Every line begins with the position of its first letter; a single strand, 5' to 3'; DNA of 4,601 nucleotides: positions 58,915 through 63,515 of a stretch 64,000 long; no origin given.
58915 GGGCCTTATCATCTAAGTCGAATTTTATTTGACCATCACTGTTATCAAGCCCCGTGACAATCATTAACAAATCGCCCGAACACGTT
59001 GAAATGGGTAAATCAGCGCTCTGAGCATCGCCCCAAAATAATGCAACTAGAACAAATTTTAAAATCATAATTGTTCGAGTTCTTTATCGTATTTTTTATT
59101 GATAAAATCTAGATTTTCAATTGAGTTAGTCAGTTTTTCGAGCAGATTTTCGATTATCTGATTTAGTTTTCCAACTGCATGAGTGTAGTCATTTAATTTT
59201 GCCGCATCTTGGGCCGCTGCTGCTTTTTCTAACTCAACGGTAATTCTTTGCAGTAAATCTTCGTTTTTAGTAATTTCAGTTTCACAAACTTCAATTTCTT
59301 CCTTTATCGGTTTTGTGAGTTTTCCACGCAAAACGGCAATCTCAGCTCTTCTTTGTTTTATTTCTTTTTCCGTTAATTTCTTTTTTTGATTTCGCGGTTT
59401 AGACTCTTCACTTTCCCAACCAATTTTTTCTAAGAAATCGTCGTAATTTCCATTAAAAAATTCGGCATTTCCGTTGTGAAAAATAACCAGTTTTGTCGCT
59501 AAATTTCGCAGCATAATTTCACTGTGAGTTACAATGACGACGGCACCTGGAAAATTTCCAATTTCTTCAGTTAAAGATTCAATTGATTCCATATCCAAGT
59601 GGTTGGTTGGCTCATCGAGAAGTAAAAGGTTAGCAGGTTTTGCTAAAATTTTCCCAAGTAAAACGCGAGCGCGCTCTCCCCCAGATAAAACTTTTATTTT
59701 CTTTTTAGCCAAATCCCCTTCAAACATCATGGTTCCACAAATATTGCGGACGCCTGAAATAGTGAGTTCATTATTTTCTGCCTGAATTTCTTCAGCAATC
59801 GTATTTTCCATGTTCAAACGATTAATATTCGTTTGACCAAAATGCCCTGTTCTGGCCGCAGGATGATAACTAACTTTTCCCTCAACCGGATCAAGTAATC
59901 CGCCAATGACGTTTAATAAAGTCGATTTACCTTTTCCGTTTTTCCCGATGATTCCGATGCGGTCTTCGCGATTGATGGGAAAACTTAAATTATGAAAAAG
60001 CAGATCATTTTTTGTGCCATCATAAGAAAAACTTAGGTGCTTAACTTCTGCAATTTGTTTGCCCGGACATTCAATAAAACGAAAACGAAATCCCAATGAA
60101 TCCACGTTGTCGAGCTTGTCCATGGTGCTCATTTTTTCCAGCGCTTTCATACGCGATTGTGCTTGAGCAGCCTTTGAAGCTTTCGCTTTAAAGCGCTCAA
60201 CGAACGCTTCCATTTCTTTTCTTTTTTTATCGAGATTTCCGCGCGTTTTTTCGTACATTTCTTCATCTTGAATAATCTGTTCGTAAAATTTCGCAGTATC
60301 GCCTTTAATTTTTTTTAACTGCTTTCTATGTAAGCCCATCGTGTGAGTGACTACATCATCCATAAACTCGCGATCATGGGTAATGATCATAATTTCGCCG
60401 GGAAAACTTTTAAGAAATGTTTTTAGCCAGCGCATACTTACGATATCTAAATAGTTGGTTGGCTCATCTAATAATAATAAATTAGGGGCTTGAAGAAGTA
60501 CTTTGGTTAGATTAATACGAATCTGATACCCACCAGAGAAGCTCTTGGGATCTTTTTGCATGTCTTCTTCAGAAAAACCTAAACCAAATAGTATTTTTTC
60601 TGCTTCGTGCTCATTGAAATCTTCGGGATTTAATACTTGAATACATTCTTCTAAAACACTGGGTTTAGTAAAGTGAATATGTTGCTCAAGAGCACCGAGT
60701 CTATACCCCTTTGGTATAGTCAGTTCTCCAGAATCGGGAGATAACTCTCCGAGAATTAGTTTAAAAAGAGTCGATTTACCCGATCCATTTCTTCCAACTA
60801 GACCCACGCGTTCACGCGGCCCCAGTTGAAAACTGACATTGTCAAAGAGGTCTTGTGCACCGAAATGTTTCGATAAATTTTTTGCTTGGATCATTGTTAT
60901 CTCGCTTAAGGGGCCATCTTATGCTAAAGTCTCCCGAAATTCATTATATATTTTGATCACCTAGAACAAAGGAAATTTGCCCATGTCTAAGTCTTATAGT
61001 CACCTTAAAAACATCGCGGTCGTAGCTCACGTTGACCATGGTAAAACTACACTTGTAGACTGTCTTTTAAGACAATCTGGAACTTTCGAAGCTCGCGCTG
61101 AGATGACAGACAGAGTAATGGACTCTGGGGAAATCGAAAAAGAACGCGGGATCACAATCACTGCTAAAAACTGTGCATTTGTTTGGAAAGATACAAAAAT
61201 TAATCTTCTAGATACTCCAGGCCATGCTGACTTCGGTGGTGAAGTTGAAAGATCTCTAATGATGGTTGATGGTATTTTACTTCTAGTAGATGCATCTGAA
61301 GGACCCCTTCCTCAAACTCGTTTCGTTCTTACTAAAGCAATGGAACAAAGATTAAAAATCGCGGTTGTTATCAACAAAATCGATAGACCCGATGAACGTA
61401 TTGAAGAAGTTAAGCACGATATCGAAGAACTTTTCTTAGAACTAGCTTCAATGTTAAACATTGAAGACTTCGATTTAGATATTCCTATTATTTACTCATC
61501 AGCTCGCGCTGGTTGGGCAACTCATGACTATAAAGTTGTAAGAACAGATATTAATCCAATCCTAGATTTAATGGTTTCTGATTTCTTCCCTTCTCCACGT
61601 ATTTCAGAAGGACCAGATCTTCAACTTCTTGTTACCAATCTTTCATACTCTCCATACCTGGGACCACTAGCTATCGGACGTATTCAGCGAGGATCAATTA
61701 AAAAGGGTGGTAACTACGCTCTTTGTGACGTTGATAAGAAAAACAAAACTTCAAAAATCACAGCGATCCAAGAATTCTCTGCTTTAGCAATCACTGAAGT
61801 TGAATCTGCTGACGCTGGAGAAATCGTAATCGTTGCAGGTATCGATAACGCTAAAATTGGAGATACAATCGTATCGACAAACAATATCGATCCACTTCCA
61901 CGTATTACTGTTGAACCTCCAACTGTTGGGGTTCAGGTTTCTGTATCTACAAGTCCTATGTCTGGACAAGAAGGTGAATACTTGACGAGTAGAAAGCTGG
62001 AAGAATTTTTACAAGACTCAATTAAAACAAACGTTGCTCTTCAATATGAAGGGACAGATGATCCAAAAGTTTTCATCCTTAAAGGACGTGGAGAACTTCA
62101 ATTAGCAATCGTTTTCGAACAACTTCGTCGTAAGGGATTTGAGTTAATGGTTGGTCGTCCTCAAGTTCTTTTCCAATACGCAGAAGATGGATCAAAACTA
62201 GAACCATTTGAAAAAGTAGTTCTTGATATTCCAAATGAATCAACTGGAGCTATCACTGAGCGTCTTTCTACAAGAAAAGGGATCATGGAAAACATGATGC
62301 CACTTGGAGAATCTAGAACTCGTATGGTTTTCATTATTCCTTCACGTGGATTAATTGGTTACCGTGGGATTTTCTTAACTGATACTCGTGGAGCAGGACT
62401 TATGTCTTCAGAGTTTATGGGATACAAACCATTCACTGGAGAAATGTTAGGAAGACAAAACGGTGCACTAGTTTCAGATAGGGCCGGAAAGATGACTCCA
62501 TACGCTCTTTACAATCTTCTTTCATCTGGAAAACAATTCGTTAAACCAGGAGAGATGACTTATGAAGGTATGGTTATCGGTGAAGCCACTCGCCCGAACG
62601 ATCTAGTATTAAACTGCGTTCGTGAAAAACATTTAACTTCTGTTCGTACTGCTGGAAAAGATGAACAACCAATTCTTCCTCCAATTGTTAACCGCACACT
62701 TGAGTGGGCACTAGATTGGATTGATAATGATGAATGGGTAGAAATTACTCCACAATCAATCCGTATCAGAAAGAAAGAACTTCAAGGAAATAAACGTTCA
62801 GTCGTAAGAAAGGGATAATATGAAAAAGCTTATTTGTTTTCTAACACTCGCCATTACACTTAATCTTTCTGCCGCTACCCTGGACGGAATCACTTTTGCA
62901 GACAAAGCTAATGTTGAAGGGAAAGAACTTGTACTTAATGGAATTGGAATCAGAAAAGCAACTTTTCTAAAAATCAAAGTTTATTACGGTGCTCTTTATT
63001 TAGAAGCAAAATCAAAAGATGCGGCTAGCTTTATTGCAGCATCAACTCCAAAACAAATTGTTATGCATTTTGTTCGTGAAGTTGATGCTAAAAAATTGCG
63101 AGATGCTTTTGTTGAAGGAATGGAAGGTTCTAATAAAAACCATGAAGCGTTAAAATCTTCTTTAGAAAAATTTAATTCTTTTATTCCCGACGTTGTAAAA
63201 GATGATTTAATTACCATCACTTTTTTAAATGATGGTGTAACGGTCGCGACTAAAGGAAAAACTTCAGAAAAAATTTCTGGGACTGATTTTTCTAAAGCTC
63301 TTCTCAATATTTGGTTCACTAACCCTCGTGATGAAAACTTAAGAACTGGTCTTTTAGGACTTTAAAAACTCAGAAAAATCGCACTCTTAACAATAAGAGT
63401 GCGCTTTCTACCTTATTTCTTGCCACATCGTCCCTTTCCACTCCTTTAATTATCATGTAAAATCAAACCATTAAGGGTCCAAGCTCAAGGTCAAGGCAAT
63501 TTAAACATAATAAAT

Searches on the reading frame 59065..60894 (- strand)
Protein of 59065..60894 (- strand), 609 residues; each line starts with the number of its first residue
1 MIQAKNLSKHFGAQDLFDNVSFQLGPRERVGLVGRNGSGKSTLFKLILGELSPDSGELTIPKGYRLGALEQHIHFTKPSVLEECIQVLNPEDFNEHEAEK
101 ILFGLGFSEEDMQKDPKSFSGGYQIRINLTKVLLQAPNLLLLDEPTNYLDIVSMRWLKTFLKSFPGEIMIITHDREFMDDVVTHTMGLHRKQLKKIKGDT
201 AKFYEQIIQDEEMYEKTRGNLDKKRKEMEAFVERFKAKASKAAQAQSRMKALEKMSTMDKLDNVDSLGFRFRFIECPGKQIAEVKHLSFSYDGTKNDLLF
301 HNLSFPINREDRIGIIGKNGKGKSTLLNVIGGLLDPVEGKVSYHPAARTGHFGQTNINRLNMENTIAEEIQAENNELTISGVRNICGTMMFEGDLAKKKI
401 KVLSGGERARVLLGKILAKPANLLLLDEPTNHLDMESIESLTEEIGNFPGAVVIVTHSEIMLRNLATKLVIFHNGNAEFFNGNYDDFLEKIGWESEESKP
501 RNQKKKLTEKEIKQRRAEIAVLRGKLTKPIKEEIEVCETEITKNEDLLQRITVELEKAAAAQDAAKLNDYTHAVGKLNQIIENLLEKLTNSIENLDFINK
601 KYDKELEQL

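Call 3: search_protein_families(library=pfam, proteins=[window:59065-60894:-], max_evalue=0.01)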
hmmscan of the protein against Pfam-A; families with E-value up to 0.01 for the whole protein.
window:59065-60894:- (609 aa): 13 families
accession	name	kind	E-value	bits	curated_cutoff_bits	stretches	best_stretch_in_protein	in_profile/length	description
PF00005.33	ABC_tran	-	5e-50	170.1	25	2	18-147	2-137/137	ABC transporter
PF12848.13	ABC_tran_Xtn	-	8.3e-20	71.1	25.9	1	188-261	3-76/85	ABC transporter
PF13304.12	AAA_21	-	3.2e-16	60.7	27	2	419-459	254-300/304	AAA domain, putative AbiEii toxin, Type IV TA system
PF13555.12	AAA_29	-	4.4e-11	42.8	27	2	299-348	11-59/61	P-loop containing region of AAA domain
PF02463.25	SMC_N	-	2.5e-10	40.6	40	1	394-473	135-213/220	RecF/RecN/SMC N terminal domain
PF13175.12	AAA_15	-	4.1e-09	37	32.1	1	315-598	28-194/374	AAA ATPase domain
PF01926.29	MMR_HSR1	-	1.9e-06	28.4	21.9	0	29-50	1-22/113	50S ribosome-binding GTPase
PF03308.22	MeaB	-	1.3e-05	24.8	23.1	0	9-49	15-55/273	Methylmalonyl Co-A mutase-associated GTPase MeaB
PF19263.5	DUF5906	-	0.0002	22.4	27.6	0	315-369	1-54/114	Family of unknown function (DUF5906)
PF03193.22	RsgA_GTPase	-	0.00051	20.3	30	0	313-342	109-138/174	RsgA GTPase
PF13401.12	AAA_22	-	0.0023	18.7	27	0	32-162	10-109/130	AAA domain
PF00931.28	NB-ARC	-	0.0025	17.5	23.5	0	29-51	20-42/248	NB-ARC domain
PF05729.18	NACHT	-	0.0092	16.3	26.7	0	313-330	3-20/167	NACHT domain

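Call 4: search_protein_families(library=ncbifam, proteins=[window:59065-60894:-], max_evalue=0.01)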
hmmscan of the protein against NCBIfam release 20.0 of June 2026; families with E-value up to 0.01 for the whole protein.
window:59065-60894:- (609 aa): 195 families (the best 25 are shown)
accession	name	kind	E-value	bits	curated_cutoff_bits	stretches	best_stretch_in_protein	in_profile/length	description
NF000355.4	ribo_prot_ABC_F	equivalog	2.6e-110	369.6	380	3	201-470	235-497/499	ribosomal protection-like ABC-F family protein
NF011646.0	PRK15064.1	equivalog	3e-103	346.1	762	2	95-491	132-527/530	ABC-F family ATPase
NF007921.0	PRK10636.1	equivalog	9.1e-103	344.6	917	2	98-582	129-612/638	ABC transporter ATP-binding protein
NF008775.0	PRK11819.1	equivalog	7.5e-98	328.5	599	2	83-495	131-539/556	energy-dependent translational throttle protein EttA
TIGR03719.1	ABC_ABC_ChvD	subfamily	1.9e-96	323.8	806.75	2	81-491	127-533/552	energy-dependent translational throttle protein EttA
NF000168.2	ABCF_Msr_all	exception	1.6e-95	320.6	680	3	2-196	297-486/487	Msr family ABC-F type ribosomal protection protein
NF050005.1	ABC_ATPase_Uup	equivalog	7.8e-91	305.2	900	2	112-583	150-624/636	ATP-binding cassette ATPase Uup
NF000169.2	ABCF_Sal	exception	4.3e-86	289.7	725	3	105-399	117-428/542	Sal family ABC-F type ribosomal protection protein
NF000170.2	ABCF_Vga_all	exception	4.3e-85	286.2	725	2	212-513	193-492/521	Vga family ABC-F type ribosomal protection protein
NF008358.0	PRK11147.1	equivalog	1.9e-82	277.5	936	2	113-587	151-624/635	ABC transporter ATP-binding protein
NF000514.1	ABCF_OptrA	exception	5.3e-71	239.8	1450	2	96-573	160-630/655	ABC-F type ribosomal protection protein OptrA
NF043038.1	ABCF_CplR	exception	5.9e-70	236.5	780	3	275-531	280-516/544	ABC-F type ribosomal protection protein CplR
NF000171.1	ABCF_producer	exception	4.5e-64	216.8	800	4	99-246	144-300/541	TlrC/CarA/OleB/SrmB family ABC-F type ribosomal protection protein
NF000167.2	ABCF_Lsa_all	exception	1.6e-59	202.2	750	2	2-245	4-236/492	Lsa family ABC-F type ribosomal protection protein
NF000166.1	ABCF_CarA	exception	1e-51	175.8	1050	4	98-240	153-299/556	ABC-F type ribosomal protection protein Car(A)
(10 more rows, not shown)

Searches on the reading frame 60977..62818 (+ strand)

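Call 43: search_protein_families(library=pfam, proteins=[window:60977-62818:+], max_evalue=0.001)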
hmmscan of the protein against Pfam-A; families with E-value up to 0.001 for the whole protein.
window:60977-62818:+ (613 aa): 7 families
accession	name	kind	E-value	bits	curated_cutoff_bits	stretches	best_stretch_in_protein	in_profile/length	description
PF00009.33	GTP_EFTU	-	1.7e-53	181.5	26.5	1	10-200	3-183/188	Elongation factor Tu GTP binding domain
PF21018.2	BipA_C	-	1.6e-37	128.1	23.8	1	495-603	1-109/110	TypA/BipA C-terminal domain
PF00679.30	EFG_C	-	4.3e-20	72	27.9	1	408-491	3-86/89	Elongation factor G C-terminus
PF22042.2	EF-G_D2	-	5.9e-08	33.1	27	1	218-300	5-83/84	Elongation factor G domain 2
PF03144.31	GTP_EFTU_D2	-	9.2e-08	32.8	30.3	1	229-298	1-72/73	Elongation factor Tu domain 2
PF01926.29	MMR_HSR1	-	4.6e-06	27.2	21.9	1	13-134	2-113/113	50S ribosome-binding GTPase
PF14492.12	EFG_III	-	7.1e-05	23.2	27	1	338-388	18-69/75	Elongation Factor G, domain III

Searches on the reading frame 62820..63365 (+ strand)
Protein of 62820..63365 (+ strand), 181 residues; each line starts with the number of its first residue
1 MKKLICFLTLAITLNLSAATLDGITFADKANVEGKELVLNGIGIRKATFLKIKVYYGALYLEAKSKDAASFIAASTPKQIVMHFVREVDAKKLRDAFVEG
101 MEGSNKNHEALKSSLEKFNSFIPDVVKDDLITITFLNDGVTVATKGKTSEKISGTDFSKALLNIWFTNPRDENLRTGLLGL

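Call 43: search_protein_families(library=pfam, proteins=[window:62820-63365:+], max_evalue=0.001)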
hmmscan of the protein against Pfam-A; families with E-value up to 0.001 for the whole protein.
window:62820-63365:+ (181 aa): 3 families
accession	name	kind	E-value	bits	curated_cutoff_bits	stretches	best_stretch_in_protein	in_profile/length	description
PF16036.10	Chalcone_3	-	5.2e-42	144.2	27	1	18-180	1-165/165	Chalcone isomerase-like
PF16035.10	Chalcone_2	-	1.4e-10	41.8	27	1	36-72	2-38/203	Chalcone isomerase like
PF11553.14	DUF3231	-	0.00047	20.3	29.6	1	70-132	24-86/165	Protein of unknown function (DUF3231)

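Call 71: find_encoding_contigs(protein=window:62820-63365:+, flank=10000, max_places=2)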
Protein window:62820-63365:+ (181 aa): 8 contigs read that carry it; 2 places shown.
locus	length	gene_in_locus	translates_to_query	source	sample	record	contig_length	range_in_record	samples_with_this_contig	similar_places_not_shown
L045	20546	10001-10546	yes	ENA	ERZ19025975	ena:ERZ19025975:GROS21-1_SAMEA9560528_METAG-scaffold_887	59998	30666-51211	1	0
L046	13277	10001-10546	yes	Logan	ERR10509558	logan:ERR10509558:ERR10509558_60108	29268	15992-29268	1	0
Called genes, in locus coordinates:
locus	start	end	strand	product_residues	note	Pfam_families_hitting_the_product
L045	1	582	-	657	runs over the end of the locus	PF05649:Peptidase_M13_N, PF01431:Peptidase_M13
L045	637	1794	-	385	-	PF02776:TPP_enzyme_N, PF02775:TPP_enzyme_C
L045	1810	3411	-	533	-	PF13714:PEP_mutase, PF12804:NTP_transf_3 (weak)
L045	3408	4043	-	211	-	PF01810:LysE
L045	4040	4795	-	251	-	PF00483:NTP_transferase, PF12804:NTP_transf_3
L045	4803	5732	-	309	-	PF02668:TauD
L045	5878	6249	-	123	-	-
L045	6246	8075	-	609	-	PF00005:ABC_tran, PF02463:SMC_N (faint), PF03308:MeaB (faint), PF13555:AAA_29 (faint), PF01926:MMR_HSR1 (faint), PF13175:AAA_15 (faint), PF12848:ABC_tran_Xtn, PF00005:ABC_tran, +1 more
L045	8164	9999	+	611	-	PF00009:GTP_EFTU, PF01926:MMR_HSR1 (weak), PF03144:GTP_EFTU_D2, PF22042:EF-G_D2, PF00679:EFG_C, PF21018:BipA_C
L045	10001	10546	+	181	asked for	PF16036:Chalcone_3, PF16035:Chalcone_2 (faint)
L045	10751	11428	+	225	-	PF00072:Response_reg, PF00486:Trans_reg_C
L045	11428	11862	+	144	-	PF00571:CBS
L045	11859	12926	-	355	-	PF03033:Glyco_transf_28, PF04101:Glyco_tran_28_C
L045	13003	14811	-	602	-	PF00270:DEAD, PF04851:ResIII (weak), PF14617:CMS1 (faint), PF00271:Helicase_C, PF03880:DbpA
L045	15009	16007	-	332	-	PF00579:tRNA-synt_1b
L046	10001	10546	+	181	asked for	PF16036:Chalcone_3, PF16035:Chalcone_2 (faint)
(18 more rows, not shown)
